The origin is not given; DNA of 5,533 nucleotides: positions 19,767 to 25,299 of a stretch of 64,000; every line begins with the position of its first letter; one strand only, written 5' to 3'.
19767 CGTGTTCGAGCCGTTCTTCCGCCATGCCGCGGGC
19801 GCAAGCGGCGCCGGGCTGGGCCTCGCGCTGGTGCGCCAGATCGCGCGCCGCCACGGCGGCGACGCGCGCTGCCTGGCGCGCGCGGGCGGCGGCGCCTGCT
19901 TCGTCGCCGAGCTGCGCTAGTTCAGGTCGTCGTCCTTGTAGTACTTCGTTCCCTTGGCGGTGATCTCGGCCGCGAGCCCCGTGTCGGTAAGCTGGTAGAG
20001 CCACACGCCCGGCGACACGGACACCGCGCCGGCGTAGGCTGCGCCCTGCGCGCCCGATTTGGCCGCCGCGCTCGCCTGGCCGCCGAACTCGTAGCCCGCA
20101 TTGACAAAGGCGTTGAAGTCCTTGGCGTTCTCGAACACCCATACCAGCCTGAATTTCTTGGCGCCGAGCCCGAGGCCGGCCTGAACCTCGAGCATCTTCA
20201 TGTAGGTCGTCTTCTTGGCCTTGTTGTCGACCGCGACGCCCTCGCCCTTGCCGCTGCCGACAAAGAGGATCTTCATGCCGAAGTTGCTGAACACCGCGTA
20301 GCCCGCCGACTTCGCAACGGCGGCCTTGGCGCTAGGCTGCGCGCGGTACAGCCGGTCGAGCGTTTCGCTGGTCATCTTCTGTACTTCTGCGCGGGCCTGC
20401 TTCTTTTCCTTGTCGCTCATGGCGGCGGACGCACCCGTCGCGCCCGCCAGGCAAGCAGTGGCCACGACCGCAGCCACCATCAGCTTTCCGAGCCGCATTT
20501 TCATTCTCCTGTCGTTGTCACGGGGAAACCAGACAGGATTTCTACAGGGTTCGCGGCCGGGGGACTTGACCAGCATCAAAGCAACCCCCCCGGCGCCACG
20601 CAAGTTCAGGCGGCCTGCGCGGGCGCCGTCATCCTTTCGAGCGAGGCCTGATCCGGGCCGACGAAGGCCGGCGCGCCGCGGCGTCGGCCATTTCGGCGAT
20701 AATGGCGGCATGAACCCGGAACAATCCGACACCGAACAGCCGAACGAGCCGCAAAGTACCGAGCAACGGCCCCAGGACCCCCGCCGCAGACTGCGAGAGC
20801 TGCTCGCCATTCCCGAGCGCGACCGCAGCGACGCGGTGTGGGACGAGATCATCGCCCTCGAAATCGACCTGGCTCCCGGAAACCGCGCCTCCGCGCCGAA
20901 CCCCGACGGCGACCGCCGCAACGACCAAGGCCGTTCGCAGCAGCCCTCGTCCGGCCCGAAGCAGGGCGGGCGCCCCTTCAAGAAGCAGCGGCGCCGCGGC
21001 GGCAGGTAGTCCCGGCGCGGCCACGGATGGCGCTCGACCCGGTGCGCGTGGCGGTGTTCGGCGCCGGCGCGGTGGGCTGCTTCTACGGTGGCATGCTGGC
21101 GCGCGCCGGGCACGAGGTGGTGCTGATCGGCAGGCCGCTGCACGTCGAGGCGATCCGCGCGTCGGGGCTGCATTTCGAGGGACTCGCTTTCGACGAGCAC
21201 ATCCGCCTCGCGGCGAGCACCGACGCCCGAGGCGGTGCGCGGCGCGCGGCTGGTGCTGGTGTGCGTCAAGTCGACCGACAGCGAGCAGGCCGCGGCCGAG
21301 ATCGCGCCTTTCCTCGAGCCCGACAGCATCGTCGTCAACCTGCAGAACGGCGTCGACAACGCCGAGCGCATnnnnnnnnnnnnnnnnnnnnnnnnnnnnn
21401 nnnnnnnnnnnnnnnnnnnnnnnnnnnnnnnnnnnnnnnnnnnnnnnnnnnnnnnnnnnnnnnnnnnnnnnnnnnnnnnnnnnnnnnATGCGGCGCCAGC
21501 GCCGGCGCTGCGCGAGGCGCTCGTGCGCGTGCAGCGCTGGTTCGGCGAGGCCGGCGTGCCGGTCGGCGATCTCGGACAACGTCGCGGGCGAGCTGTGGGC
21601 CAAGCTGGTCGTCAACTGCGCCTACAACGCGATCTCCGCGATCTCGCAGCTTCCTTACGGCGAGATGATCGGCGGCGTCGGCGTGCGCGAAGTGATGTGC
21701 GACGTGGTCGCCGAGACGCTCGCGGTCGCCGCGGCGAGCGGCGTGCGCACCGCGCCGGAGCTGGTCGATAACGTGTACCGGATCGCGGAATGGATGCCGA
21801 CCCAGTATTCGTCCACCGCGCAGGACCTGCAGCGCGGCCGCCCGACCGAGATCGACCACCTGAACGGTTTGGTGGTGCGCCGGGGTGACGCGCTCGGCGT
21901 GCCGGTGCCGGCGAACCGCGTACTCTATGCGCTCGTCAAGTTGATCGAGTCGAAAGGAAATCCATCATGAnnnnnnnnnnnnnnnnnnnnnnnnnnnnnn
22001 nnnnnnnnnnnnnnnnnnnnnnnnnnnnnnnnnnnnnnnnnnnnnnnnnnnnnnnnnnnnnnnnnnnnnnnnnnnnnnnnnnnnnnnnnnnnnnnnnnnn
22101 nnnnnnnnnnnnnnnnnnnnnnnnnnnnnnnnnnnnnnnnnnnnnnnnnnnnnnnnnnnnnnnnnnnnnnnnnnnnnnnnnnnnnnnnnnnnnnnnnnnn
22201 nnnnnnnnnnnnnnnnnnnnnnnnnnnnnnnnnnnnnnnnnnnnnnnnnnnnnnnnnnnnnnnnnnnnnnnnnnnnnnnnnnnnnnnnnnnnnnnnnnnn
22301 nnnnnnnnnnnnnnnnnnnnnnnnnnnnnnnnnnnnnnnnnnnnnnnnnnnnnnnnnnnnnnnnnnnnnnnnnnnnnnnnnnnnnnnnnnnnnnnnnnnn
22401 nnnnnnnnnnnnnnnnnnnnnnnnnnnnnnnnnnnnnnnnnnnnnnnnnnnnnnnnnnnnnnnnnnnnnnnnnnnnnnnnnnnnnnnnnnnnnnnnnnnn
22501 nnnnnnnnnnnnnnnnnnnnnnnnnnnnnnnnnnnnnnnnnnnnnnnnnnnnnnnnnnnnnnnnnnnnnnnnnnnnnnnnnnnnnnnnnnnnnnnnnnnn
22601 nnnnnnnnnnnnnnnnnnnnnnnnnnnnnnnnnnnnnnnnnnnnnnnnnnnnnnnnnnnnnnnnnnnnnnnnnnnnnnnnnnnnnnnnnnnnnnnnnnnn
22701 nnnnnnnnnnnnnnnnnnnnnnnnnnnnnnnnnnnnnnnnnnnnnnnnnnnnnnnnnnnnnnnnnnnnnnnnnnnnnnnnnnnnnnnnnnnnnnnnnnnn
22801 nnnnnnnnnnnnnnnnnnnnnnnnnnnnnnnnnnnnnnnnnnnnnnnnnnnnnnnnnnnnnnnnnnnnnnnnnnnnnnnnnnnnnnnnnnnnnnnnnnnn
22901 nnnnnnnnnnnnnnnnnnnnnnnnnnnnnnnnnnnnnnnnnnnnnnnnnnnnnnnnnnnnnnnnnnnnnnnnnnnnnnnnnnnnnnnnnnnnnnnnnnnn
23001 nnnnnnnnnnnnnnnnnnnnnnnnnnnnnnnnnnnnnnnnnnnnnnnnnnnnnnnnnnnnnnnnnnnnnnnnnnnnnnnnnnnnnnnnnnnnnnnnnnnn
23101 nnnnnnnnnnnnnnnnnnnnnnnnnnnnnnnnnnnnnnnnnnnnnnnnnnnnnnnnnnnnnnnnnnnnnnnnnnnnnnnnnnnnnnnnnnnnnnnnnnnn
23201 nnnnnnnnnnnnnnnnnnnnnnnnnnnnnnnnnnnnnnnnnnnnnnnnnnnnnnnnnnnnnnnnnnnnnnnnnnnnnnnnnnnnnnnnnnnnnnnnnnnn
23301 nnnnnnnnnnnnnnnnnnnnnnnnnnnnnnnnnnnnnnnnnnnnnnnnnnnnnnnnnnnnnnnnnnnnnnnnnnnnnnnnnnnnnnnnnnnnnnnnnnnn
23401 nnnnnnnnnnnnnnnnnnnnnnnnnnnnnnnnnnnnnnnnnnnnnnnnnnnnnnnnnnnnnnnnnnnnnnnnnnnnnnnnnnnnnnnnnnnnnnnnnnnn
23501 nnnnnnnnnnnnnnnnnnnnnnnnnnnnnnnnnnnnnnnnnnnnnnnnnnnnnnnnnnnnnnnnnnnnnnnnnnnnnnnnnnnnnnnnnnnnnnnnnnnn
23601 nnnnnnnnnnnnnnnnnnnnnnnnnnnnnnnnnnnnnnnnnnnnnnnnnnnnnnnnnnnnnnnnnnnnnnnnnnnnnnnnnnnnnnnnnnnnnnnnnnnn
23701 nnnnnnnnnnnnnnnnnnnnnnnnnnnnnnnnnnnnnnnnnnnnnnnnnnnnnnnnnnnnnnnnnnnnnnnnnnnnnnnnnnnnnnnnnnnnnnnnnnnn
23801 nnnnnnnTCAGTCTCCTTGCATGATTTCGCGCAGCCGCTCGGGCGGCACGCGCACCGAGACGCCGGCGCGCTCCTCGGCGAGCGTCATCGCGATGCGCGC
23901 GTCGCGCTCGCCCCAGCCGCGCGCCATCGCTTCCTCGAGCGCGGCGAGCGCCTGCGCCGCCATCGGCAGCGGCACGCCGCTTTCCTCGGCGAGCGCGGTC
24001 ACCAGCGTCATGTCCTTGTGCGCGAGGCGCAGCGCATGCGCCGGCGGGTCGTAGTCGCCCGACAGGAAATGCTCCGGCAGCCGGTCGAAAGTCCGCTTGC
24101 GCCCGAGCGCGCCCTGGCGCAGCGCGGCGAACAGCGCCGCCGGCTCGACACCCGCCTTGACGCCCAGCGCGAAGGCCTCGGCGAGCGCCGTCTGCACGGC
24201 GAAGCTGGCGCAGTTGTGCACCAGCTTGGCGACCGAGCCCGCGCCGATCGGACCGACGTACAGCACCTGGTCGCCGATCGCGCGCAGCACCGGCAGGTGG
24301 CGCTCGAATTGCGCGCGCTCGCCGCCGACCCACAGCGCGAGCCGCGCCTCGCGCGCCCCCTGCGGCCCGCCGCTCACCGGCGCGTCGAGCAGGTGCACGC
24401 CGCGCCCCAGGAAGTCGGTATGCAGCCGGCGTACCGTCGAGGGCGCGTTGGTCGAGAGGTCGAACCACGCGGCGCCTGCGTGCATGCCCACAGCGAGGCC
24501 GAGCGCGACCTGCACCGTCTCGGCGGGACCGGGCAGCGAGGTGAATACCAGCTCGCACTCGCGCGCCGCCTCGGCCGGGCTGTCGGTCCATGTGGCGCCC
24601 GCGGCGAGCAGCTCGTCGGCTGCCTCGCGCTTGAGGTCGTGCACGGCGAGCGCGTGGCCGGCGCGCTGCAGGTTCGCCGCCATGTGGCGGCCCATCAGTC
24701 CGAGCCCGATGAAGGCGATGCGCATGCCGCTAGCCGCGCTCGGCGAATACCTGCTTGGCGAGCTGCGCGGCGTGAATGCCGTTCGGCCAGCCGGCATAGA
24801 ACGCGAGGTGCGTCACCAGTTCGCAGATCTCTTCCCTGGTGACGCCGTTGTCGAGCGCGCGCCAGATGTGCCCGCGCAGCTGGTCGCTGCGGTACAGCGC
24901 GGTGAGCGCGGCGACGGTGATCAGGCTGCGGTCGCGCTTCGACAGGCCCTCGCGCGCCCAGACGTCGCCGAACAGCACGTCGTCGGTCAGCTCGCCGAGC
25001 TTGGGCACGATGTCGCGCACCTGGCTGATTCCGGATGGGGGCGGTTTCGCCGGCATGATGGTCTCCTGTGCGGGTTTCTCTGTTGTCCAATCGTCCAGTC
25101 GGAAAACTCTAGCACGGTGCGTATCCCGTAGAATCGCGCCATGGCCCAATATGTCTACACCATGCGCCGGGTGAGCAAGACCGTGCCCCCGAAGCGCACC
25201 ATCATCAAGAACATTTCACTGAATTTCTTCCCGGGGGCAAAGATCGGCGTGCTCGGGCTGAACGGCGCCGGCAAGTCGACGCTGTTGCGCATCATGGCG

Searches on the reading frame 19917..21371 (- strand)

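Call 20: search_protein_families(library=pfam, proteins=[window:19917-21371:-], max_evalue=0.001)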
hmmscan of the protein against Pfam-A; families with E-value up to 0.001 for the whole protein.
window:19917-21371:- (484 aa): 1 family
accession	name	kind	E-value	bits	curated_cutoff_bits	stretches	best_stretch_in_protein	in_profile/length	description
PF04366.17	Ysc84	-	7.6e-06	26.1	25.1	1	396-484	3-92/127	Las17-binding protein actin regulator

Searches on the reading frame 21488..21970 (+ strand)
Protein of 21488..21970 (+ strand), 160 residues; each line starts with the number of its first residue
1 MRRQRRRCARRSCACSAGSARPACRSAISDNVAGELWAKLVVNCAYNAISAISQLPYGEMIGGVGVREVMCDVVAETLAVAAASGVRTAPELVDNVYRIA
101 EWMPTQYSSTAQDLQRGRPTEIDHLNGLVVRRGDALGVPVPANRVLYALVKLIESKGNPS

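Call 20: search_protein_families(library=pfam, proteins=[window:21488-21970:+], max_evalue=0.001)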
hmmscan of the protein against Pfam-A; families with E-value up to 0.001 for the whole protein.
window:21488-21970:+ (160 aa): 1 family
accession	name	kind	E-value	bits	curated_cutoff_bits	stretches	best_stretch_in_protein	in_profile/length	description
PF08546.17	ApbA_C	-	4.5e-34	117.9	22.7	1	31-154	1-125/125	Ketopantoate reductase PanE/ApbA C terminal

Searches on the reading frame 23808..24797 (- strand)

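Call 20: search_protein_families(library=pfam, proteins=[window:23808-24797:-], max_evalue=0.001)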
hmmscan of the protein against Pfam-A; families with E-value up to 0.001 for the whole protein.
window:23808-24797:- (329 aa): 5 families
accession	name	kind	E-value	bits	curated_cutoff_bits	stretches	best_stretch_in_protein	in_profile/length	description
PF03446.21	NAD_binding_2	-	1.2e-42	146.1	21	1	26-182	1-161/161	NAD binding domain of 6-phosphogluconate dehydrogenase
PF14833.11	NAD_binding_11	-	1.5e-21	77.3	30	1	185-301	1-116/122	NAD-binding of NADP-dependent 3-hydroxyisobutyrate dehydrogenase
PF03807.23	F420_oxidored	-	5.6e-07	30.5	21.6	1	26-89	1-68/94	NADP oxidoreductase coenzyme F420-dependent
PF02826.25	2-Hacid_dh_C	-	3.2e-06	27.1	25.1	1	13-95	25-106/178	D-isomer specific 2-hydroxyacid dehydrogenase, NAD binding domain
PF21761.2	RedAm-like_C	-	0.00061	20.5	27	1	200-299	18-117/127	NADPH-dependent reductive aminase-like, C-terminal domain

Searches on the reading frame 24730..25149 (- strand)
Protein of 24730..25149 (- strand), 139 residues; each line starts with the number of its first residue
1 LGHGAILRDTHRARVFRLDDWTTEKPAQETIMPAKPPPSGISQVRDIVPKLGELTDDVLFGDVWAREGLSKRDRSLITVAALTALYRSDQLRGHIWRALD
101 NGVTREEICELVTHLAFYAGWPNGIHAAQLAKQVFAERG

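Call 20: search_protein_families(library=pfam, proteins=[window:24730-25149:-], max_evalue=0.001)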
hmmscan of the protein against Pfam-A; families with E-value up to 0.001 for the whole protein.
window:24730-25149:- (139 aa): 1 family
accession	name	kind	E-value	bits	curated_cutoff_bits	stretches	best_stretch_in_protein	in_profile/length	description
PF02627.25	CMD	-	2.5e-22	79.1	23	1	49-132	1-83/84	Carboxymuconolactone decarboxylase family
